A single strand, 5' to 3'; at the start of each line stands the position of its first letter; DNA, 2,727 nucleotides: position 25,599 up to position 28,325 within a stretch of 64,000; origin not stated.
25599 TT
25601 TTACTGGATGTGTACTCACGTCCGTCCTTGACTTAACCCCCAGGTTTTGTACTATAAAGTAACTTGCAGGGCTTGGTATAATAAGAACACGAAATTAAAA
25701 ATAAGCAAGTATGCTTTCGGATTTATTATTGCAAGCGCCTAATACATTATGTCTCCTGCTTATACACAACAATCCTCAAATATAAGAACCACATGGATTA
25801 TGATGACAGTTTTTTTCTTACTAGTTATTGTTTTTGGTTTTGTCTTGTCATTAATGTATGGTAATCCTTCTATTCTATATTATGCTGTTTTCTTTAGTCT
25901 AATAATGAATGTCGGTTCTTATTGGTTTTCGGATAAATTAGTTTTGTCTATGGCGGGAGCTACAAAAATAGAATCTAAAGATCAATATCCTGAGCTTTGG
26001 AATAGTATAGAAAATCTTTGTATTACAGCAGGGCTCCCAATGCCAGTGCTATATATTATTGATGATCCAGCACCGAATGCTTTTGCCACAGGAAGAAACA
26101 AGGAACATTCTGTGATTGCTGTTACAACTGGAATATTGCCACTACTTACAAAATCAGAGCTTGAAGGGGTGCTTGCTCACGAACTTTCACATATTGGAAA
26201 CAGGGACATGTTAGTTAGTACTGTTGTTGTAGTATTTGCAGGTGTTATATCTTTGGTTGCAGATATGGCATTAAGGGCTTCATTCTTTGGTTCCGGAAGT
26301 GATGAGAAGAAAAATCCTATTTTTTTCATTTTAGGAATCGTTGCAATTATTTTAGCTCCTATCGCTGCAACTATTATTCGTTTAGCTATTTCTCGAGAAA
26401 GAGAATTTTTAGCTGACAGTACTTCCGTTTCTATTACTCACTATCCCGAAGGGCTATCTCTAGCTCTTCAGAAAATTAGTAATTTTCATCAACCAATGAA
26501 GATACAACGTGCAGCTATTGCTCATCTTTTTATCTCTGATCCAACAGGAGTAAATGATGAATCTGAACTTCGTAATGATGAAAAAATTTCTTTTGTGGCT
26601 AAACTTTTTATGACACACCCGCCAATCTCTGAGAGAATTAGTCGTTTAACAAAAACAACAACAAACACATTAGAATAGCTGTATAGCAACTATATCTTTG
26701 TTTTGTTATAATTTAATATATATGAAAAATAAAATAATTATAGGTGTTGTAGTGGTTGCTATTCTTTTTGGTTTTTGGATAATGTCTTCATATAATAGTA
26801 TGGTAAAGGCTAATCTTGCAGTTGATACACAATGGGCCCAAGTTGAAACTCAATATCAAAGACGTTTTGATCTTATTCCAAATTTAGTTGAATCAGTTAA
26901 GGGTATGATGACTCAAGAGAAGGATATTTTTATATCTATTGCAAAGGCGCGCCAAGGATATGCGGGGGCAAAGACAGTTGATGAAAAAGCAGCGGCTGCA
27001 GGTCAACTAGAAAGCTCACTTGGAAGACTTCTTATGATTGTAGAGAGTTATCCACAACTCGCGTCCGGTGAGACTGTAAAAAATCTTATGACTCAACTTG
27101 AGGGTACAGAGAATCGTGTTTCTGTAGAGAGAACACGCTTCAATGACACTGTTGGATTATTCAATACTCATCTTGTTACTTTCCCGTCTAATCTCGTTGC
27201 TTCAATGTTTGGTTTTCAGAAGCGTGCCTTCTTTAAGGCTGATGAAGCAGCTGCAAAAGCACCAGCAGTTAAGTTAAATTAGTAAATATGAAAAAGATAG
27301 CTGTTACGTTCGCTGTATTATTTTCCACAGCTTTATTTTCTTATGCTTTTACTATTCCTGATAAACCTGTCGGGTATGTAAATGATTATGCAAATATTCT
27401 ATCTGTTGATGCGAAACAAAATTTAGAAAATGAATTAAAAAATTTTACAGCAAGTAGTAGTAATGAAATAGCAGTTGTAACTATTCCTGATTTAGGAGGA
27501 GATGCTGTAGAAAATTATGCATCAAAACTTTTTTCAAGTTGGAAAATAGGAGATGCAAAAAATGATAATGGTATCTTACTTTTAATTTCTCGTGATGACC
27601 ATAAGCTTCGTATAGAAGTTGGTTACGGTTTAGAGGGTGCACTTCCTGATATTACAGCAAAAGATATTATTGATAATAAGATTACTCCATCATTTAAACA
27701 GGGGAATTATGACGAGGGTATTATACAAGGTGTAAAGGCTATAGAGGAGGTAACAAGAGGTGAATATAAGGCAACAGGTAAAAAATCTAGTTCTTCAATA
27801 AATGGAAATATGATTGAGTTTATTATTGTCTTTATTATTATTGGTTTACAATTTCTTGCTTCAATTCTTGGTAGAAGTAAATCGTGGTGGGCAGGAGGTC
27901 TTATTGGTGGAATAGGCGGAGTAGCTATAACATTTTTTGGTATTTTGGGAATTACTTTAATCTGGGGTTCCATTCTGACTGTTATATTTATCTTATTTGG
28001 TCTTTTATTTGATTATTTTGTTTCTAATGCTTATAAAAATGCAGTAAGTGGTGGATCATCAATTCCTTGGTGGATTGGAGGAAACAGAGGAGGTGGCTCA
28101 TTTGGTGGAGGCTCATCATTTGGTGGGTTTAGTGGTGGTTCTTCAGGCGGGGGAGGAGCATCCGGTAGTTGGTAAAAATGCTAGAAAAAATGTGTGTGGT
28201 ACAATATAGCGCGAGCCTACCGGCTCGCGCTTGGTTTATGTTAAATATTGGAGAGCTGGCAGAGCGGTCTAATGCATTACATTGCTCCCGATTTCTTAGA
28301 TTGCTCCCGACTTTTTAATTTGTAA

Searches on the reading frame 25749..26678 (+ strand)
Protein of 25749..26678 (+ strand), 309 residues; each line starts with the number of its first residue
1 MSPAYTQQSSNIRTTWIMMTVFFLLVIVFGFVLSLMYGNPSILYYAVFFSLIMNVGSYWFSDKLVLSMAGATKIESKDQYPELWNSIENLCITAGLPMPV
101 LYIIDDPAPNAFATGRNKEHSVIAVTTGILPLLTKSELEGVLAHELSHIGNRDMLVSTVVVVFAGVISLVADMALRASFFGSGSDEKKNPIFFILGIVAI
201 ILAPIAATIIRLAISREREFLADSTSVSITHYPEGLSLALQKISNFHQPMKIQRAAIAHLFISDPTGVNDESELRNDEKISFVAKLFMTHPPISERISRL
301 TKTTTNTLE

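Call 58: search_protein_families(library=pfam, proteins=[window:25749-26678:+], max_evalue=0.001)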
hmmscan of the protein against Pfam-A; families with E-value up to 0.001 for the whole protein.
window:25749-26678:+ (309 aa): 2 families
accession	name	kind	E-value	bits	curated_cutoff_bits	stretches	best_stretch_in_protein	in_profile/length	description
PF01435.24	Peptidase_M48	-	5.7e-32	111.5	20.3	1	82-303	6-185/186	Peptidase family M48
PF05569.17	Peptidase_M56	-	1.2e-05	25.1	31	1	53-164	117-219/296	BlaR1 peptidase M56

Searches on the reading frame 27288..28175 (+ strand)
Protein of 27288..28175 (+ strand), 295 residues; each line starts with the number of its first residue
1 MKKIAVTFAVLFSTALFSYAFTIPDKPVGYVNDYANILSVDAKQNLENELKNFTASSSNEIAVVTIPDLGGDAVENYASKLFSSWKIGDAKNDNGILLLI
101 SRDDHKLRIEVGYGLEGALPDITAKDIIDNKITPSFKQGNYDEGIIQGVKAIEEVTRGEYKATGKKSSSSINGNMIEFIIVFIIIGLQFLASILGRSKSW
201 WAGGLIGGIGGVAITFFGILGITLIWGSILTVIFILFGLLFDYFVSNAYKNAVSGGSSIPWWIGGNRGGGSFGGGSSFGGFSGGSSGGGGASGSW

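Call 58: search_protein_families(library=pfam, proteins=[window:27288-28175:+], max_evalue=0.001)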
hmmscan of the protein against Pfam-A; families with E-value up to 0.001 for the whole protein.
window:27288-28175:+ (295 aa): 1 family
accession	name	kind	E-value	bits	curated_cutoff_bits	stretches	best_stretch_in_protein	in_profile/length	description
PF04536.20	TPM_phosphatase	-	9.5e-45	152.1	22.1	1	31-154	1-124/125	TPM domain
